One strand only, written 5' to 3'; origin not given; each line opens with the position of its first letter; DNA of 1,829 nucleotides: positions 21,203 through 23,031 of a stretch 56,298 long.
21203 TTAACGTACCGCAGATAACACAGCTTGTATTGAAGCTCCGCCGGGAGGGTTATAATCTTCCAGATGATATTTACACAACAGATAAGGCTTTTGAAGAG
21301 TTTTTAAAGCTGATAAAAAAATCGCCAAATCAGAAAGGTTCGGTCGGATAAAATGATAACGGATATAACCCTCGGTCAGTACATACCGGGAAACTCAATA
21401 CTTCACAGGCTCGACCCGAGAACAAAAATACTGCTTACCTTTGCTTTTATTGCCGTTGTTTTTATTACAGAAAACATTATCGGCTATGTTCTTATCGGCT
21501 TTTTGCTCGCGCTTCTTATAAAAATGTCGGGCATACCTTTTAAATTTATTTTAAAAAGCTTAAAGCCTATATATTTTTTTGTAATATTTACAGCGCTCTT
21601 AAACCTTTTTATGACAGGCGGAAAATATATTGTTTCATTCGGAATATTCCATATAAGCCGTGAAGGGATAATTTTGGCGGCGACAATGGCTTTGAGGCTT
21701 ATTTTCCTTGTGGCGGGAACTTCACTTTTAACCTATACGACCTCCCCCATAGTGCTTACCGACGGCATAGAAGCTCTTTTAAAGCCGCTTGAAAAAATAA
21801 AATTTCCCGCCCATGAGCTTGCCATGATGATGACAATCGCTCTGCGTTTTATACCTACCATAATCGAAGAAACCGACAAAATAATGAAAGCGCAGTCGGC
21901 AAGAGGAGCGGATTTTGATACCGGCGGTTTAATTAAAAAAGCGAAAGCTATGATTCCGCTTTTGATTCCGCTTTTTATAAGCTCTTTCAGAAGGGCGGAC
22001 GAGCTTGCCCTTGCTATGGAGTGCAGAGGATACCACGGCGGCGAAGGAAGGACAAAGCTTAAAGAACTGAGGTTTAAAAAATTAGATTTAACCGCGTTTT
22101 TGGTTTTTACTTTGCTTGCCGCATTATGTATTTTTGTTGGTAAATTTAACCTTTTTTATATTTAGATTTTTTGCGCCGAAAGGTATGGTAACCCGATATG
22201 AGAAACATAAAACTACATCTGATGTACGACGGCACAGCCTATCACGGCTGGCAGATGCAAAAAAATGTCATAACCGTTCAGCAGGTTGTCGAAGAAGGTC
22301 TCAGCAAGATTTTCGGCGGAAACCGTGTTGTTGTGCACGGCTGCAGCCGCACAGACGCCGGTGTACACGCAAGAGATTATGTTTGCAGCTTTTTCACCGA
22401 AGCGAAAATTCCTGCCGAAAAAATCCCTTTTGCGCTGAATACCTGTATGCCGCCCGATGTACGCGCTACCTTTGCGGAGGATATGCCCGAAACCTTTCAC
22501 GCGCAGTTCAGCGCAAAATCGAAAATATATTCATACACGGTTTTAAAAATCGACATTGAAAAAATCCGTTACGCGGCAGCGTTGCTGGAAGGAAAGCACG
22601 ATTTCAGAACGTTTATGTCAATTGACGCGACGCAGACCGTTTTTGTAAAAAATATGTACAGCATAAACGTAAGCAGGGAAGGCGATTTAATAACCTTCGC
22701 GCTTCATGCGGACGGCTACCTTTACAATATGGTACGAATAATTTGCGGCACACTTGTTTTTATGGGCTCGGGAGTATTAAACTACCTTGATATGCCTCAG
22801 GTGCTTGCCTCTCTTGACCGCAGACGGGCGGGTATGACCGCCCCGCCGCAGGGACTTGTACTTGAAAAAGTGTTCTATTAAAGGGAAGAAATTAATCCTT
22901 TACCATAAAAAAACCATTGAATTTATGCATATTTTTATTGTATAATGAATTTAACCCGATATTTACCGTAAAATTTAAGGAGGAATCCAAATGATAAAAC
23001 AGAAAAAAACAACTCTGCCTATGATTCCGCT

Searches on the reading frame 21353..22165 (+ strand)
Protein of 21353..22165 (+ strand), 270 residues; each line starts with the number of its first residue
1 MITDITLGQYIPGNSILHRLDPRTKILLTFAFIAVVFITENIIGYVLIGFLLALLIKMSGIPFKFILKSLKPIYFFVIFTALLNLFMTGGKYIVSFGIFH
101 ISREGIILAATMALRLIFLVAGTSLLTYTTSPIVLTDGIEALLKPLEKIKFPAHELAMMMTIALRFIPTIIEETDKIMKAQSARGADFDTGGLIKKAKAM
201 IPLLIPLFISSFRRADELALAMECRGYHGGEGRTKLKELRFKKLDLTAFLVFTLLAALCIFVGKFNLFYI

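Call 15: search_protein_families(library=pfam, proteins=[window:21353-22165:+], max_evalue=0.001)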
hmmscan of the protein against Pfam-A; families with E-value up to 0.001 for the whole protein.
window:21353-22165:+ (270 aa): 1 family
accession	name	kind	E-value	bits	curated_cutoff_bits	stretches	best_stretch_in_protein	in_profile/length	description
PF02361.21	CbiQ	-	6.5e-51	173.5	25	1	14-235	2-215/216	Cobalt transport protein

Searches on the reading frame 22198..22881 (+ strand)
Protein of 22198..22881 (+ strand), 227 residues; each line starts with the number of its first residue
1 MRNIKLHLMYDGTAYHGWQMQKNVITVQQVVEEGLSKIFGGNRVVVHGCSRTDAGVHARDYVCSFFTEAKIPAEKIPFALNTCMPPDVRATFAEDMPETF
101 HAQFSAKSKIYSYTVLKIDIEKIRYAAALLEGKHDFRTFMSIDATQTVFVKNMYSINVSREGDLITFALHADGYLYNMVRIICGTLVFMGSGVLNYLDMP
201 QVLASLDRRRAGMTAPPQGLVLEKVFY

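Call 15: search_protein_families(library=pfam, proteins=[window:22198-22881:+], max_evalue=0.001)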
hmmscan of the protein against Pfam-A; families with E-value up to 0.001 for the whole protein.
window:22198-22881:+ (227 aa): 1 family
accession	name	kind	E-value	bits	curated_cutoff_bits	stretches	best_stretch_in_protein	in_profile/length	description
PF01416.25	PseudoU_synth_1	-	9.6e-39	132.6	23.3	2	126-227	1-107/108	tRNA pseudouridine synthase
